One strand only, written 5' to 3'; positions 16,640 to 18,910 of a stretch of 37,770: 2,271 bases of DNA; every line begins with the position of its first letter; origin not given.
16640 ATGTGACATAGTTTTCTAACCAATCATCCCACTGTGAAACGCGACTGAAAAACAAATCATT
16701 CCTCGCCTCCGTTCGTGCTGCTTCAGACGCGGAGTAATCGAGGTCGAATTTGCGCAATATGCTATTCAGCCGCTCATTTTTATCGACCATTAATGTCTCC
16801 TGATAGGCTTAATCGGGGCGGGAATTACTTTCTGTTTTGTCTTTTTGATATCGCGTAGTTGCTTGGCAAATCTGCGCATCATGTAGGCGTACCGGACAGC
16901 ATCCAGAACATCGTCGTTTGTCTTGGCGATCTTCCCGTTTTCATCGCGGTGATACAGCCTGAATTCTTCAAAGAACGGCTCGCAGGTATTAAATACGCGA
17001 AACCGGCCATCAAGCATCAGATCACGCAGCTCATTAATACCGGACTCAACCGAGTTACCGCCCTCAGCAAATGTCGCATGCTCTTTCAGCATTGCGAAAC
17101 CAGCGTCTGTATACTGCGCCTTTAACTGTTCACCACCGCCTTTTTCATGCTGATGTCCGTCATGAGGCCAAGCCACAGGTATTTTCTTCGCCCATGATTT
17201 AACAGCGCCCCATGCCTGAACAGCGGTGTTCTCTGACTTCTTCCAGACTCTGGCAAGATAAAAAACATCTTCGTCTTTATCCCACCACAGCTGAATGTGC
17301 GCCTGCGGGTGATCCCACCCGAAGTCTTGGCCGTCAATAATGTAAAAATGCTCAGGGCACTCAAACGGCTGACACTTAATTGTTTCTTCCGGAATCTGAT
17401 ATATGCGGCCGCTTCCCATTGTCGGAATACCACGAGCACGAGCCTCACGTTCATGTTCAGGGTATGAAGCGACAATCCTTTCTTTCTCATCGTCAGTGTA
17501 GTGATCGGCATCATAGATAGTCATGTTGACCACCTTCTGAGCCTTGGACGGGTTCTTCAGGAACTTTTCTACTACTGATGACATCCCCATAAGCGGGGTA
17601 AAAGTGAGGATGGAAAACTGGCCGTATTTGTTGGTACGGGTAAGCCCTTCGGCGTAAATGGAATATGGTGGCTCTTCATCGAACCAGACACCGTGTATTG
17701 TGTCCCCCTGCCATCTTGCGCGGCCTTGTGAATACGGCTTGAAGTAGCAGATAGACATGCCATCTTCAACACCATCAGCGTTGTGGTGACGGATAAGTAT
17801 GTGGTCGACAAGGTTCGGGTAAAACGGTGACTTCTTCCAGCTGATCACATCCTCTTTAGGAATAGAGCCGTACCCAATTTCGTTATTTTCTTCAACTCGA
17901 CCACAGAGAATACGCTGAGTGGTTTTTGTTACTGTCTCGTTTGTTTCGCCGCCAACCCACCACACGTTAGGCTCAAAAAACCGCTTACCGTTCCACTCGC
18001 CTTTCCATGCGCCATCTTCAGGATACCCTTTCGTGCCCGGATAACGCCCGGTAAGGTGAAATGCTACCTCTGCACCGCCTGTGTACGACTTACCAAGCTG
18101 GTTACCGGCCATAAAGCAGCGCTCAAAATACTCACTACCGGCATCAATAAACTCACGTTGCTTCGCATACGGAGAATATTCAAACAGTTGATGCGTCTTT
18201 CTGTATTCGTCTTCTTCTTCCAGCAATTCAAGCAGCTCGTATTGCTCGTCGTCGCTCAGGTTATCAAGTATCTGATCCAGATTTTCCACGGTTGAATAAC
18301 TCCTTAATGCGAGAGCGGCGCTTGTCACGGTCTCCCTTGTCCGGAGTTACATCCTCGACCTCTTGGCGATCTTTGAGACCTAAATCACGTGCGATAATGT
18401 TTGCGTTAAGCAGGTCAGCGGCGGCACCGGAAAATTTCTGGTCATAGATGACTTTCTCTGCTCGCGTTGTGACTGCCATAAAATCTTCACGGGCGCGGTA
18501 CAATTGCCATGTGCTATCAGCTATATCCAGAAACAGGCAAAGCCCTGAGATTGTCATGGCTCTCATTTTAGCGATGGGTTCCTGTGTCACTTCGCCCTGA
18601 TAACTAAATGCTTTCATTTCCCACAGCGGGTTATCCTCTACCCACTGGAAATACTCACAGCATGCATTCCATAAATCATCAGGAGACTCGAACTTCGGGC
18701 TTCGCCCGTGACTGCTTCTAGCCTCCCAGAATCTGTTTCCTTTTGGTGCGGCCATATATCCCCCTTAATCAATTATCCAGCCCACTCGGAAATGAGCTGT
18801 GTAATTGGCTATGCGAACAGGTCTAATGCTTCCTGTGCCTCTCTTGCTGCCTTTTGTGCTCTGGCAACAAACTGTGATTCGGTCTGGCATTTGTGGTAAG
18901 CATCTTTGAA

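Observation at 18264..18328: Terminase large subunit start is ambiguous; TerS/TerL overlap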

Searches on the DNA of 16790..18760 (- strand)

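Call 3: search_dna_similar(query=window:16790-18755:-, collection=phages, mode=near, max_rows=40)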
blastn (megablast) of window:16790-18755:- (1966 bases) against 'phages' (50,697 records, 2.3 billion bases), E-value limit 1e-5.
Records with a match: 6; places in all: 6; records where one place covers at least 80% of the query: 6.
Best place of each record, by identity: 80-90% 1; 60-80% 5.
By first word of the organism name: Escherichia 4; Proteus 2.
By host as written in the record: Escherichia coli 4; Proteus mirabilis BPM-3 1; Proteus mirabilis 1.
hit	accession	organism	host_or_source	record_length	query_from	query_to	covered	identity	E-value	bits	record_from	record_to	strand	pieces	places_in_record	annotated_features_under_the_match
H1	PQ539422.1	Proteus phage vB_BPM-V3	Proteus mirabilis BPM-3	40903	1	1960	100%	82.6%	0e+0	1731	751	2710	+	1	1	terminase large subunit | terminase small subunit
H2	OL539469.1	Proteus phage vB_PmiP_Brookers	Proteus mirabilis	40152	1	1960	100%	79.8%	0e+0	1415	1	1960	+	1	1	putative terminase | putative DNA-packaging protein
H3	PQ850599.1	Escherichia phage CurroJimenez_Bas106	Escherichia coli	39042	1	1927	98%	75.9%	0e+0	963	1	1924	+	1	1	hypothetical protein | terminase small subunit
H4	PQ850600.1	Escherichia phage Dewey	Escherichia coli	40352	1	1927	98%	75.8%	0e+0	957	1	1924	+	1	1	terminase large subunit | terminase small subunit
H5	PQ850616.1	Escherichia phage Louie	Escherichia coli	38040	1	1927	98%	75.5%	0e+0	918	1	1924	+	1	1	terminase large subunit | terminase small subunit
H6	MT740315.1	Escherichia phage JEP4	Escherichia coli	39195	1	1879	96%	75.9%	0e+0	941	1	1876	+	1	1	terminase large subunit | terminase small subunit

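Call 5: get_annotated_region(hit=H1, flank=1000)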
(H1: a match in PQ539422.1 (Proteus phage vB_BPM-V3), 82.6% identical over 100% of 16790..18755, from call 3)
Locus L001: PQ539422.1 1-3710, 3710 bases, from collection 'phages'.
description: Proteus phage vB_BPM-V3, complete genome.
organism: Proteus phage vB_BPM-V3 (NCBI taxid 3377755)
taxonomy: Viruses
host: Proteus mirabilis BPM-3; source: sewage; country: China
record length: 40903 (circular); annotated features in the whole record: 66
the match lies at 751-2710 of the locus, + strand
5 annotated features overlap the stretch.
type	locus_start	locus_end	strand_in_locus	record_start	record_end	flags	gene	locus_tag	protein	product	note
CDS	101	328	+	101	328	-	-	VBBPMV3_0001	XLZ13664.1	hypothetical protein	-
CDS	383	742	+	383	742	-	-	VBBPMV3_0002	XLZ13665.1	hypothetical protein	-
CDS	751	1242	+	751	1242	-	-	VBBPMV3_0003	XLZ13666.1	terminase small subunit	-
CDS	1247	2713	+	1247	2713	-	-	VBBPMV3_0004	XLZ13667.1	terminase large subunit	-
CDS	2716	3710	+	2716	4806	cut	-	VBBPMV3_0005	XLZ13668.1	portal (connector) protein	-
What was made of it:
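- The BPM-V3 annotation (call 5).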

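Call 6: get_annotated_region(hit=H2, flank=1000)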
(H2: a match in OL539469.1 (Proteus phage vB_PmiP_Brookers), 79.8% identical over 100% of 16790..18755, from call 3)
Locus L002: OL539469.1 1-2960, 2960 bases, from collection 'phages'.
description: Proteus phage vB_PmiP_Brookers, complete genome.
organism: Proteus phage vB_PmiP_Brookers (NCBI taxid 2902683)
taxonomy: Viruses; Duplodnaviria; Heunggongvirae; Uroviricota; Caudoviricetes; Lederbergvirus
host: Proteus mirabilis; source: raw sewage; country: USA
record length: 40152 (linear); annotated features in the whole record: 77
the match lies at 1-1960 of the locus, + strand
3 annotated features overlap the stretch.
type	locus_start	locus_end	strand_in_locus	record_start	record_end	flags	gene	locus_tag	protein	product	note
CDS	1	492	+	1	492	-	-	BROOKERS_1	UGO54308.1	putative DNA-packaging protein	gp1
CDS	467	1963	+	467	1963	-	-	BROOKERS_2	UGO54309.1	putative terminase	gp2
CDS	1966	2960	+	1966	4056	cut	-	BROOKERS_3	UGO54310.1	putative portal protein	gp3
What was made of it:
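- Closest known: Proteus phages vB_PmiP_Brookers. Different: Their annotations disagree with each other: Brookers uses the GTG, and BPM-V3 uses a CTG after the TerS stop (calls 5, 6).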

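Call 7: get_annotated_region(hit=H4, flank=1000)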
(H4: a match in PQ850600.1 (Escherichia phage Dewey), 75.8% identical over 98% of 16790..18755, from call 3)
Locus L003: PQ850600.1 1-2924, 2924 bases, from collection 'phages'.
description: Escherichia phage Dewey, complete genome.
organism: Escherichia phage Dewey (NCBI taxid 3391567)
taxonomy: Viruses
host: Escherichia coli; source: sewage plant inflow; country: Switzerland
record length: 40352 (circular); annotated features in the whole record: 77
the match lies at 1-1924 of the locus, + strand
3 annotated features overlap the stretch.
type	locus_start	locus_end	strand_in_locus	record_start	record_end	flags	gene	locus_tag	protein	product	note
CDS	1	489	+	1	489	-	-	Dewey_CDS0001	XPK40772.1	terminase small subunit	head and packaging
CDS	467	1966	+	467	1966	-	-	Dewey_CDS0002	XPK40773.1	terminase large subunit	head and packaging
CDS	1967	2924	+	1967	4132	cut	-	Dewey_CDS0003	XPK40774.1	portal protein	head and packaging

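Call 8: search_dna_similar(query=window:17900-18760:-, collection=phages, mode=distant, max_rows=60, rows=spread)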
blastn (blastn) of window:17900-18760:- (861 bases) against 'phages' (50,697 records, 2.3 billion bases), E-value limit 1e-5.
Records with a match: 120; places in all: 122; records where one place covers at least 80% of the query: 97.
Best place of each record, by identity: 80-90% 1; 60-80% 119.
By first word of the organism name: Salmonella 90; Enterobacteria 10; Escherichia 8; Proteus 3; Phage 3; Lederbergvirus 2; Stenotrophomonas 2; Paracoccus 1; Acinetobacter 1.
By host as written in the record: Salmonella enterica subsp. enterica serovar Typhimurium 21; Salmonella sp. 15; Salmonella enterica 11; - 11; Escherichia coli 9; Salmonella typhimurium 6; Salmonella enterica subsp. enterica serovar Anatum 4; Salmonella enterica subsp. enterica 3; and 33 more.
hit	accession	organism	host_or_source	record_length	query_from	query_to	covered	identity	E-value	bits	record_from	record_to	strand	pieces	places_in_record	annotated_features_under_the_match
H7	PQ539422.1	Proteus phage vB_BPM-V3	Proteus mirabilis BPM-3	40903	1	860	100%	82.8%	0e+0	884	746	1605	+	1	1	terminase small subunit | terminase large subunit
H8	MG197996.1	Escherichia phage APC_JM3.2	Escherichia coli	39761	4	861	100%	74.7%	8e-160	569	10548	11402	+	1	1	DNA-packaging protein | terminase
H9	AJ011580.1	Phage PS34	Salmonella typhimurium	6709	4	860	100%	74.4%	1e-156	558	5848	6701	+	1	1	3: packaging protein gp3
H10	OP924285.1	Salmonella phage vB_Se_GLBO_sp11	Salmonella enterica subsp. enterica ...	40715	4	860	100%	74.4%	1e-156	558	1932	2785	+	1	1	record has no annotation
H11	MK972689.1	Salmonella phage SF6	Salmonella sp.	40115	5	860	99%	74.4%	5e-156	556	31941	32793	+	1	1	terminase small subunit | terminase large subunit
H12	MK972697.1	Salmonella phage SF10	Salmonella sp.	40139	5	860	99%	74.4%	5e-156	556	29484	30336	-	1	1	terminase small subunit | terminase large subunit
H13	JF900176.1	Salmonella phage SPN9CC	Salmonella sp.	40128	5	861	100%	74.2%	7e-154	549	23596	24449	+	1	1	terminase small subunit | terminase large subunit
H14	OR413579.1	Salmonella phage SPLA1b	Salmonella enterica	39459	5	861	100%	74.2%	7e-154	549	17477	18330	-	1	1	terminase small subunit | terminase large subunit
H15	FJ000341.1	Salmonella phage g341c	Salmonella enterica subsp. enterica ...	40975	6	860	99%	74.4%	2e-155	554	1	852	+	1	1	gp3: Terminase, small subunit | gp2: Terminase, large subunit | gp3: Putative pac site. Differs by 2 nucleotides from pacP22 ...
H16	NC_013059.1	Salmonella phage g341c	Salmonella enterica subsp. enterica ...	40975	6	860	99%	74.4%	2e-155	554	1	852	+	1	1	gp3: terminase small subunit | gp2: terminase large subunit | gp3: Putative pac site. Differs by 2 nucleotides from pacP22 ...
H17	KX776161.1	Salmonella phage UPF_BP1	Salmonella enterica subsp. enterica ...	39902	5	860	99%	74.3%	2e-154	552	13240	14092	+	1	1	SPUPF_00043: hypothetical protein | SPUPF_00044: hypothetical protein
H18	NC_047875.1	Salmonella phage UPF_BP1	Salmonella enterica subsp. enterica ...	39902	5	860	99%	74.3%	2e-154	552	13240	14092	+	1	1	SPUPF_00043: terminase small subunit | SPUPF_00044: terminase large subunit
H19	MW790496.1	Salmonella phage vB_SalP_ABTNLsp11242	Salmonella enterica subsp. enterica ...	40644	5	860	99%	74.2%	3e-153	547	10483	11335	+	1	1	terminase small subunit | terminase large subunit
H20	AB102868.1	Enterobacteria phage ST104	Salmonella typhimurium DT104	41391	5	860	99%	74.1%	1e-151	543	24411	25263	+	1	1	3: Gp3 | 2: Gp2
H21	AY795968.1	Enterobacteria phage L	-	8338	5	860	99%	74.1%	1e-151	543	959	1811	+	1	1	3: gp3 | 2: gp2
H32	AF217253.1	Salmonella phage P22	-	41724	4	861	100%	73.8%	6e-149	533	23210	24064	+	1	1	3: terminase small subunit | 2: terminase large subunit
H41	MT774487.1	Salmonella phage MG40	Salmonella enterica subsp. enterica ...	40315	6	860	99%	74.0%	4e-151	541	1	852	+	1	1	terminase small subunit | terminase large subunit | ribosome_binding_site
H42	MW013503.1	Salmonella phage L cII-101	Salmonella enterica enterica sv ...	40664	6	860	99%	74.0%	4e-151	541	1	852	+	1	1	terminase small subunit | terminase large subunit | Pac site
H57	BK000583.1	Salmonella phage P22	Salmonella enterica subsp. enterica ...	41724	273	861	68%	75.4%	2e-111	408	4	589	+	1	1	2: terminase large subunit | 3: terminase small subunit | packaging recognition by terminase (pac) site; other site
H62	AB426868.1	Salmonella phage P22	Salmonella enterica subsp. enterica ...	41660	294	861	66%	75.5%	3e-108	398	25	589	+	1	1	2: terminase large subunit | 3: terminase small subunit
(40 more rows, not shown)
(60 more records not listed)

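Call 9: get_annotated_region(hit=H32, flank=1200)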
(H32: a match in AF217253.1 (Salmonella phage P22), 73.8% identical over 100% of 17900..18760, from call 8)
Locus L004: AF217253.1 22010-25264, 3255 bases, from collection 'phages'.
description: Bacteriophage P22 complete genome.
organism: Salmonella phage P22 (NCBI taxid 2908168)
taxonomy: Viruses; Duplodnaviria; Heunggongvirae; Uroviricota; Caudoviricetes; Lederbergvirus; Lederbergvirus P22
host: -; source: -; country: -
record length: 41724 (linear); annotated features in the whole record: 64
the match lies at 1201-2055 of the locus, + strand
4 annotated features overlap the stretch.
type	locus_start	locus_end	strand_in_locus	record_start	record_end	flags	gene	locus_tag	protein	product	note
CDS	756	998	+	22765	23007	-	ORF80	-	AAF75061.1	unknown protein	-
CDS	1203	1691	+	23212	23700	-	3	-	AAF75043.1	terminase small subunit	similar to phage PS34 gp3 (CAA09708), phage PS3 gp3 (CAA09703), and phage LP7 gp3 (TERM_BPLP7)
CDS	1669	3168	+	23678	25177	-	2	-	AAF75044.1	terminase large subunit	similar to phage LP7 gp2 (VG2_BPLP7)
CDS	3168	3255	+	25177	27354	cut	1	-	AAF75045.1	portal protein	similar to phage APSE-1 P19 (AF157835_19)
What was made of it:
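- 16788..16792 (-): TAATG: TerL stop and portal ATG share one base. Same arrangement as P22 gene 2 / gene 1 (call 9).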

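Call 10: get_annotated_region(hit=H42, flank=1200)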
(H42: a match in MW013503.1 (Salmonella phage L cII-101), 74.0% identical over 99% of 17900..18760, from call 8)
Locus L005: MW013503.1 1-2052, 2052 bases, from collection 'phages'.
description: Salmonella phage L cII-101, complete genome.
organism: Salmonella phage L cII-101 (NCBI taxid 2777320)
taxonomy: Viruses; Duplodnaviria; Heunggongvirae; Uroviricota; Caudoviricetes; Lederbergvirus; Lederbergvirus ST64T
host: Salmonella enterica enterica sv Typhimurium LT2; source: induced from bacterial strain Salmonella enterica LT2 (L); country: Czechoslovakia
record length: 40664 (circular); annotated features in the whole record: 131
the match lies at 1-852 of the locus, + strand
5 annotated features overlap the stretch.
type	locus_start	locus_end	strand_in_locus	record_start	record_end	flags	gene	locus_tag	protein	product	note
CDS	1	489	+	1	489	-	-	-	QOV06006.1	terminase small subunit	-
misc_feature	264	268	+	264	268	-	-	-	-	-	Pac site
CDS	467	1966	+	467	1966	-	-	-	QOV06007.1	terminase large subunit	-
regulatory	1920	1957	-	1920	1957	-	-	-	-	terminator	-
CDS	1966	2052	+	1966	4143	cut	-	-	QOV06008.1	portal protein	-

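Call 11: get_annotated_region(hit=H41, flank=1200)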
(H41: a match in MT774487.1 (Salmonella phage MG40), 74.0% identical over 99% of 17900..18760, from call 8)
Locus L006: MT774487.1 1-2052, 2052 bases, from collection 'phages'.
description: Salmonella phage MG40, complete genome.
organism: Salmonella phage MG40 (NCBI taxid 2756145)
taxonomy: Viruses; Duplodnaviria; Heunggongvirae; Uroviricota; Caudoviricetes; Lederbergvirus
host: Salmonella enterica subsp. enterica serovar Typhimurium UB-20, LT2; source: stool sample; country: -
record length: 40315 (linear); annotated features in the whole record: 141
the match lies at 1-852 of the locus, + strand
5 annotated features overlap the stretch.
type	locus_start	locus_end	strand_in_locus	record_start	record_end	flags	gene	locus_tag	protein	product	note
CDS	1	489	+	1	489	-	-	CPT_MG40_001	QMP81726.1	terminase small subunit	-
regulatory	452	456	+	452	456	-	-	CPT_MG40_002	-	ribosome_binding_site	-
CDS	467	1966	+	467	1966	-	-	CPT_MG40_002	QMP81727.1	terminase large subunit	-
regulatory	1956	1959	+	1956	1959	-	-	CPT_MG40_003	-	ribosome_binding_site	-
CDS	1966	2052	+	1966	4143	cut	-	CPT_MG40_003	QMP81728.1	portal protein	-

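Call 15: get_annotated_region(hit=H57, flank=1200)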
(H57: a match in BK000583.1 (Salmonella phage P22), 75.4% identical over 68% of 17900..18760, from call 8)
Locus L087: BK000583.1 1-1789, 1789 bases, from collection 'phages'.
description: TPA_inf: Salmonella phage P22, complete genome.
organism: Salmonella phage P22 (NCBI taxid 2908168)
taxonomy: Viruses; Duplodnaviria; Heunggongvirae; Uroviricota; Caudoviricetes; Lederbergvirus; Lederbergvirus P22
host: Salmonella enterica subsp. enterica serovar Typhimurium; source: -; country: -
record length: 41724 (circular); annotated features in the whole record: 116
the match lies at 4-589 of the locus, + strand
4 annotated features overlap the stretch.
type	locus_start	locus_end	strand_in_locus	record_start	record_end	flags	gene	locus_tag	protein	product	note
CDS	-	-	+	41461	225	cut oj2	3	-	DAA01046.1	terminase small subunit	-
misc_feature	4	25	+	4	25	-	-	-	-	-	packaging recognition by terminase (pac) site; other site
CDS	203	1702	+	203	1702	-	2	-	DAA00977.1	terminase large subunit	-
CDS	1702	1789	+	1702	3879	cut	1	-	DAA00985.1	portal protein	N-terminal methionine removed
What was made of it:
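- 18467..18488 (-): Segment homologous to the 22-bp P22 pac site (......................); 14/22 identical to P22; outside the overlap. BK000583 annotates pac at 4..25 and gene 2 from 203 (call 15).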
